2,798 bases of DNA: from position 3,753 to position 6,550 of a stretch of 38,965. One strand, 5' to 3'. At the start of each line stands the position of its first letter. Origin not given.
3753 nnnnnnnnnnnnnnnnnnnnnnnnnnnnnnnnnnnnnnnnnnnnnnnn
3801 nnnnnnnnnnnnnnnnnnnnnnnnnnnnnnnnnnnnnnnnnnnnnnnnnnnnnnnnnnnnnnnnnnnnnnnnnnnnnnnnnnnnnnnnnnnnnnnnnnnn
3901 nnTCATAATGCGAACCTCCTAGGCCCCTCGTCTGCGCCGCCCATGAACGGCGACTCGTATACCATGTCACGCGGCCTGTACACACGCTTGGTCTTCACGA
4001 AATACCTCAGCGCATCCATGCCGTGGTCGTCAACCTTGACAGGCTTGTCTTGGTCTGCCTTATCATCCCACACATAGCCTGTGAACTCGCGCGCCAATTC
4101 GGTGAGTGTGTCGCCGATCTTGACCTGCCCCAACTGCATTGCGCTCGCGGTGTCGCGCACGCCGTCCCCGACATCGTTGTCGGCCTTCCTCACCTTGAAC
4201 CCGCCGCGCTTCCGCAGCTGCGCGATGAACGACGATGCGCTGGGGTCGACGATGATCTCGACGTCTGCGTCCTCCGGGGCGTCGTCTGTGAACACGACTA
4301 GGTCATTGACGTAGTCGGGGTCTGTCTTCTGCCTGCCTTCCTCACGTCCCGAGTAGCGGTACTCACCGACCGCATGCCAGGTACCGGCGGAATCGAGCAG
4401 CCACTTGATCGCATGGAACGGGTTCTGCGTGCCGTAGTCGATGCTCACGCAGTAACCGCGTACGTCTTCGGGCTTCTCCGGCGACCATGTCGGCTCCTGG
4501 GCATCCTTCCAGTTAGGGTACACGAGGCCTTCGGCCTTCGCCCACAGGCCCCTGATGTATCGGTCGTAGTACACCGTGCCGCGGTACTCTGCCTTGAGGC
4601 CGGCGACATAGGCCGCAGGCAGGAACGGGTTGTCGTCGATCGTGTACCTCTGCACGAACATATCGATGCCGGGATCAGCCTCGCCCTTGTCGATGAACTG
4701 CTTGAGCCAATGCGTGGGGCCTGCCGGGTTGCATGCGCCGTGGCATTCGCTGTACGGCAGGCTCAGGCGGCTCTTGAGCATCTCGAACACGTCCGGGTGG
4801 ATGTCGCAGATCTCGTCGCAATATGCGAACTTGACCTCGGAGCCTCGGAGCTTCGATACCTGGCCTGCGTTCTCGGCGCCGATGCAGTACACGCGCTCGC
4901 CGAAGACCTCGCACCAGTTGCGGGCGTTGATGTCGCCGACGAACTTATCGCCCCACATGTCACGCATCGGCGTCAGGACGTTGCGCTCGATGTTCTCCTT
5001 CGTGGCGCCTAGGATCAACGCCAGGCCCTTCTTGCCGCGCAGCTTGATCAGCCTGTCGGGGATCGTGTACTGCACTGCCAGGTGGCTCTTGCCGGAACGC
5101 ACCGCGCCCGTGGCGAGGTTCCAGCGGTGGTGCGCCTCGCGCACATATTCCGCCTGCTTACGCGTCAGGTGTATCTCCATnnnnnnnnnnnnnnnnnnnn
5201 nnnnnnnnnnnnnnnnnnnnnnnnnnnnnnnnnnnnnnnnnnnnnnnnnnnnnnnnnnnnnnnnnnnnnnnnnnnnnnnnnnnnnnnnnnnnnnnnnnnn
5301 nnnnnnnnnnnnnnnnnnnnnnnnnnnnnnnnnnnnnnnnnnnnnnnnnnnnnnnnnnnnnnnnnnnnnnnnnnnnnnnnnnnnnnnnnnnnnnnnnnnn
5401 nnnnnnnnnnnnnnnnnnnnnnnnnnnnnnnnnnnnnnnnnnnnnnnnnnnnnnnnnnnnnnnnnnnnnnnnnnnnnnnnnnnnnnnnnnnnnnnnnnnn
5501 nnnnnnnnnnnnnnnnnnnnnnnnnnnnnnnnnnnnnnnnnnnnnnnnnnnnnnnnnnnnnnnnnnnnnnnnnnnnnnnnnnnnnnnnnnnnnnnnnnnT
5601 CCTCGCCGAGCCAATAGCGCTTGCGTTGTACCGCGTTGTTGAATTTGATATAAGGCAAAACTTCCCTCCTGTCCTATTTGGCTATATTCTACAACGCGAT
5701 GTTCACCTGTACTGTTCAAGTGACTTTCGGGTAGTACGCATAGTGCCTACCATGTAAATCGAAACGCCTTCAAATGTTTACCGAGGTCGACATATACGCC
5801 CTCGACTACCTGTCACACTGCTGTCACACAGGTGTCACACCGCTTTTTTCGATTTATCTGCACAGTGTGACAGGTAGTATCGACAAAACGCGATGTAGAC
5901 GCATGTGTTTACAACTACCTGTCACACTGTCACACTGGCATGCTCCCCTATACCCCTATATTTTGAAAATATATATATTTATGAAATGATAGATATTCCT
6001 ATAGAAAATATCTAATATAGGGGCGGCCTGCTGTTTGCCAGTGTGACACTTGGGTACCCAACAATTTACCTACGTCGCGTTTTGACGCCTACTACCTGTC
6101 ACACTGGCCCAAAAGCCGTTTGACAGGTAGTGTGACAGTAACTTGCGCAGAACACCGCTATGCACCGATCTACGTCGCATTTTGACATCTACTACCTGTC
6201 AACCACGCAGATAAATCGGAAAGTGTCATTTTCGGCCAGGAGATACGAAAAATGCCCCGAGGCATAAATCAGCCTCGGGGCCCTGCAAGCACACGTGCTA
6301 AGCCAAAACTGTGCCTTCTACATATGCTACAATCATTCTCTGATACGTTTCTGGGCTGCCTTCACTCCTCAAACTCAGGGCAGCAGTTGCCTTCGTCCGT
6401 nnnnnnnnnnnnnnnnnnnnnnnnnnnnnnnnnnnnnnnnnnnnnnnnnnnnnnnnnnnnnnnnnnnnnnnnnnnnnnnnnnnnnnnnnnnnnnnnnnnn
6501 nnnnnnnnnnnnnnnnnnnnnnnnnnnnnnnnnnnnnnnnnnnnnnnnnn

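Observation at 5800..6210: Iteron plus AT-rich palindrome element A at the head of the late block (upstream of terS), one of two homologous copies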

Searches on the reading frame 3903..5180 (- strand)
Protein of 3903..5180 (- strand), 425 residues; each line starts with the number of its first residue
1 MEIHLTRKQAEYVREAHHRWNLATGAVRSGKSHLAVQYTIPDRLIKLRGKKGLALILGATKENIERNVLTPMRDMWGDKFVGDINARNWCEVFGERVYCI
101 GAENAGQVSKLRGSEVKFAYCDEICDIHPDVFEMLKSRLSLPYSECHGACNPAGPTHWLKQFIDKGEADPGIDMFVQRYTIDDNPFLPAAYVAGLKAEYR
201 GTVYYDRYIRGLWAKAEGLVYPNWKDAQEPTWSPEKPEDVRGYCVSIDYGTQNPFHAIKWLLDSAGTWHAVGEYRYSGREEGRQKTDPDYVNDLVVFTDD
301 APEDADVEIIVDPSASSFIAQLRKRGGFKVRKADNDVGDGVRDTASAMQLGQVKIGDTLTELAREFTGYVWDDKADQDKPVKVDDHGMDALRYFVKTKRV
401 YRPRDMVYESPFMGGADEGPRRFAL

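Call 9: search_protein_families(library=pfam, proteins=[window:3903-5180:-], max_evalue=0.01)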
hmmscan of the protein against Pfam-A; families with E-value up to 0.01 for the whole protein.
window:3903-5180:- (425 aa): 2 families
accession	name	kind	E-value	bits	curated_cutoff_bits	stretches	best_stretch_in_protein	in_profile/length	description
PF03237.21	Terminase_6N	-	1.5e-08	35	22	1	94-222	76-209/215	Terminase large subunit, T4likevirus-type, N-terminal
PF04466.19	Terminase_3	-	1.5e-06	28.3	23.2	1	94-202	79-190/201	Phage terminase large subunit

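Call 14: search_dna_similar(query=window:3903-5180:-, collection=phages, mode=protein, max_rows=25)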
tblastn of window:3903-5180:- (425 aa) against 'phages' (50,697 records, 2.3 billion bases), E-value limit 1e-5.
Records with a match: 454; places in all: 454; records where one place covers at least 80% of the query: 424.
Best place of each record, by identity: <60% 454.
By first word of the organism name: Staphylococcus 76; Streptococcus 59; Streptomyces 44; Clostridium 43; Lactobacillus 31; Microbacterium 30; Bacteriophage 23; Bacillus 22; Listeria 16; Gordonia 11; and 40 more.
By host as written in the record: - 54; Staphylococcus aureus 32; Clostridium sporogenes ATCC-15579 30; Microbacterium foliorum NRRL B-24224 20; Streptomyces sanglieri UNT16F27A 16; Streptomyces venezuelae ATCC 10712 11; Lactobacillus paracasei 9; Microbacterium foliorum NRRL B-24224 SEA 9; and 165 more.
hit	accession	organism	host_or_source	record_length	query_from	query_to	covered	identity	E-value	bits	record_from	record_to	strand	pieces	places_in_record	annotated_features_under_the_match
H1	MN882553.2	Butyrivibrio virus Ceridwen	Butyrivibrio fibrisolvens DSM 3071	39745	3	403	94%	52.7%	3e-129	416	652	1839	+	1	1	terminase large subunit | DNA packaging protein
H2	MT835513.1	Bacteriophage sp.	human fecal samples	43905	2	422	99%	47.2%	1e-108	357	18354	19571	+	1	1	record has no annotation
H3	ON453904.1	Flavonifractor phage Chenonceau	Flavonifractor plautii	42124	3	397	93%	45.6%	2e-92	310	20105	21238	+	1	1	terminase large subunit | terminase small subunit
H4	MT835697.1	Bacteriophage sp.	human fecal samples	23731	5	397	92%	44.4%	3e-96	322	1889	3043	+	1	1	record has no annotation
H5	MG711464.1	Faecalibacterium phage FP_Lugh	Faecalibacterium prausnitzii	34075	5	397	92%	44.4%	3e-96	322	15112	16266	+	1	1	terminase large subunit | terminase small subunit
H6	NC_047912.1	Faecalibacterium phage FP_Lugh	Faecalibacterium prausnitzii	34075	5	397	92%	44.4%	3e-96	322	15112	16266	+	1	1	terminase large subunit | terminase small subunit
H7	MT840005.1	Bacteriophage sp.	human fecal samples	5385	5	410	82%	45.0%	2e-56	285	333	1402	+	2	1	record has no annotation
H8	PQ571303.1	Ruminococcus phage RG-TP1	Mediterraneibacter gnavus (Ruminococcus ...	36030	1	408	96%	35.4%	2e-71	249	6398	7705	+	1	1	terminase large subunit | terminase small subunit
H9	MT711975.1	Streptomyces phage Alderaan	Streptomyces venezuelae ATCC 10712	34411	1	397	93%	35.8%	6e-60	216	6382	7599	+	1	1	terminase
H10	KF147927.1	Oenococcus phage phi9805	-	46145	22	418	93%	35.6%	5e-56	205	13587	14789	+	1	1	terminase large subunit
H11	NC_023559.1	Oenococcus phage phi9805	-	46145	22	418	93%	35.6%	5e-56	205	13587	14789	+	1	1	terminase large subunit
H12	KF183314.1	Oenococcus phage phiS11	Oenococcus oeni Sarco S11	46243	22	410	92%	36.0%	1e-56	206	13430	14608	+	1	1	Phage terminase large subunit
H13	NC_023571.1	Oenococcus phage phiS11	Oenococcus oeni Sarco S11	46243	22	410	92%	36.0%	1e-56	206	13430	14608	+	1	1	terminase large subunit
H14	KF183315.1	Oenococcus phage phiS13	Oenococcus oeni Sarco S13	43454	22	410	92%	36.0%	4e-56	205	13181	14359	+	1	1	Phage large terminase small subunit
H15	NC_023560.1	Oenococcus phage phiS13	Oenococcus oeni Sarco S13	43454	22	410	92%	36.0%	4e-56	205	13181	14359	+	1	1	terminase large subunit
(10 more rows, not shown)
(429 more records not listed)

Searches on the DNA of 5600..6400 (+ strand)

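Call 6: search_dna_similar(query=window:5600-6400:+, collection=phages, mode=distant, max_rows=30)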
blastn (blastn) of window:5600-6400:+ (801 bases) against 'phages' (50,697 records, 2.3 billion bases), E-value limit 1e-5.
No match.
